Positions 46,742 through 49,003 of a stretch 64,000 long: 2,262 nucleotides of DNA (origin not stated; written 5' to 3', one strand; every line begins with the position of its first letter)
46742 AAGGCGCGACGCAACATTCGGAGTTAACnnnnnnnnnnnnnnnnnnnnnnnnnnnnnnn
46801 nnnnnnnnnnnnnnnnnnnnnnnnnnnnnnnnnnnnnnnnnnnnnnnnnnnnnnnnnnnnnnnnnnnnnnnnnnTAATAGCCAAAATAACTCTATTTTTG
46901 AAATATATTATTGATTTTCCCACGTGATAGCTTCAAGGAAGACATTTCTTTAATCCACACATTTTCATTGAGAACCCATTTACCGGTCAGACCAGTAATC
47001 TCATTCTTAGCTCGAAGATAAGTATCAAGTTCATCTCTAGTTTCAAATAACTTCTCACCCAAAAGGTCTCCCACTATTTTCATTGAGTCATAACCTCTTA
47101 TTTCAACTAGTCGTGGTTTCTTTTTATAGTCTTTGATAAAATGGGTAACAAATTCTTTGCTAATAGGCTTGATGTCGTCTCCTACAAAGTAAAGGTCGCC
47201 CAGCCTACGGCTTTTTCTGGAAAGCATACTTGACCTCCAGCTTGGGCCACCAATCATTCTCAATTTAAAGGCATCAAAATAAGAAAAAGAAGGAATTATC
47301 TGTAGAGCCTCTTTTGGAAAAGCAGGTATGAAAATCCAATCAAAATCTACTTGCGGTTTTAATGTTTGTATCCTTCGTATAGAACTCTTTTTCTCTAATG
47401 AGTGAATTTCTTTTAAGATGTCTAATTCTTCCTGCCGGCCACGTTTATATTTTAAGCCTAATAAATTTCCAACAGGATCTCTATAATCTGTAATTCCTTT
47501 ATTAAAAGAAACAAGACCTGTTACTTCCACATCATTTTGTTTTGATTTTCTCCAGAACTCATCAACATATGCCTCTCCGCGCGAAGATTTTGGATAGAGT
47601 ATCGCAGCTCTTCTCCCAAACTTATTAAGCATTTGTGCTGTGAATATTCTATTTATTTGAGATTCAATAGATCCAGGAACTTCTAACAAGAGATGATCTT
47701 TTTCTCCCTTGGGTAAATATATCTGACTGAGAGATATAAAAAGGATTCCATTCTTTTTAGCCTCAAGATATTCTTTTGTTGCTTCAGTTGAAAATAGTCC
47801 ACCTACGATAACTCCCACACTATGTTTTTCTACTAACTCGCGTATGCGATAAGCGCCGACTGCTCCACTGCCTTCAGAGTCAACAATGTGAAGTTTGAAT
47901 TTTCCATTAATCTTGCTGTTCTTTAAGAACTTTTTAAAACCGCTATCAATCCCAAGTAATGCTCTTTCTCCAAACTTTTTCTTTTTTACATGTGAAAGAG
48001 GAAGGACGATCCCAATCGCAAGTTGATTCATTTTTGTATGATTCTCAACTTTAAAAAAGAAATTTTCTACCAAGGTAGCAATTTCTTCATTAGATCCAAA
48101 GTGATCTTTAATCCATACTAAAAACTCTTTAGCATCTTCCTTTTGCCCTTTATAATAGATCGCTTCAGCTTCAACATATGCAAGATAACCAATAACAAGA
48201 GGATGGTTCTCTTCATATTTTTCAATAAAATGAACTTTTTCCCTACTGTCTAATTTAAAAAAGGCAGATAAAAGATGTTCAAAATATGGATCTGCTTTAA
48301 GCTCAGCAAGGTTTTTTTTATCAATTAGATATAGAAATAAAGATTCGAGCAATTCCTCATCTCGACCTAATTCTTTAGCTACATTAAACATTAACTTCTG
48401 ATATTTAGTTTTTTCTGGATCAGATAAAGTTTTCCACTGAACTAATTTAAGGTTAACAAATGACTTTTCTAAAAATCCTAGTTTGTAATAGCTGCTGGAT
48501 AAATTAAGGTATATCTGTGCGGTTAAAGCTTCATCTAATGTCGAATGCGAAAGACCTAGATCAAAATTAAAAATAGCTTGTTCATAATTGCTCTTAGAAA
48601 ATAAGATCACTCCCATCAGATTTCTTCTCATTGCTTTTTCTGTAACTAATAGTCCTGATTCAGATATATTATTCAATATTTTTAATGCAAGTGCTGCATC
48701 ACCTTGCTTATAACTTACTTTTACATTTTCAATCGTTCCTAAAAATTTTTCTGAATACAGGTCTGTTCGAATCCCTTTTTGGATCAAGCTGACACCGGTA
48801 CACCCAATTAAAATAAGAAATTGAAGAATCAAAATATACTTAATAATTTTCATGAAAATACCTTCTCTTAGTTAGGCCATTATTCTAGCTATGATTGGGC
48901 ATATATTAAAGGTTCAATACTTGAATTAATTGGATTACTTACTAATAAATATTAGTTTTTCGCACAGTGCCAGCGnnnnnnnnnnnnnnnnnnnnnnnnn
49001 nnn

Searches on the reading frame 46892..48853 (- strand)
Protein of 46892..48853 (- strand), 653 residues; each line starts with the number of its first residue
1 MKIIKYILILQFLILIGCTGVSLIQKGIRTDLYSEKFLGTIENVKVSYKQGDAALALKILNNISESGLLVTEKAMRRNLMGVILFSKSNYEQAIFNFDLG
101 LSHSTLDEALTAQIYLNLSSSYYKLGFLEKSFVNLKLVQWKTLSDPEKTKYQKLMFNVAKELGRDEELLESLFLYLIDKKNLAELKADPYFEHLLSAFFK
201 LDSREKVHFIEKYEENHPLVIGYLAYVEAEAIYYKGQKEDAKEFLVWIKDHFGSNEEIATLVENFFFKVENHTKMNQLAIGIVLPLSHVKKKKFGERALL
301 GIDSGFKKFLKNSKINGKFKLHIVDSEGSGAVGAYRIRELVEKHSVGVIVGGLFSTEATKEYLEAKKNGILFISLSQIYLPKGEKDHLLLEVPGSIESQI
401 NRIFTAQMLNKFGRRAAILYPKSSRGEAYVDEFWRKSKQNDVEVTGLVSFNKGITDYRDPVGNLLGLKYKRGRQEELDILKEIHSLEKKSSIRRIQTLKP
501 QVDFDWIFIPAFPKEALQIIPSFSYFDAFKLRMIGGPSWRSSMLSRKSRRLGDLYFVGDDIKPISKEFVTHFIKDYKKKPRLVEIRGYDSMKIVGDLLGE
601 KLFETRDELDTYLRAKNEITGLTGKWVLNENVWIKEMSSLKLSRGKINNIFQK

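Call 5: search_protein_families(library=pfam, proteins=[window:46892-48853:-], max_evalue=0.001)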
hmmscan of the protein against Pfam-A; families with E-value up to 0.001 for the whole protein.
window:46892-48853:- (653 aa): 1 family
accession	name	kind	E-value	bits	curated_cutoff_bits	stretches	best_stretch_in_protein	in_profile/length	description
PF13458.12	Peripla_BP_6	-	4.6e-13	50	31.7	1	279-461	3-183/343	Periplasmic binding protein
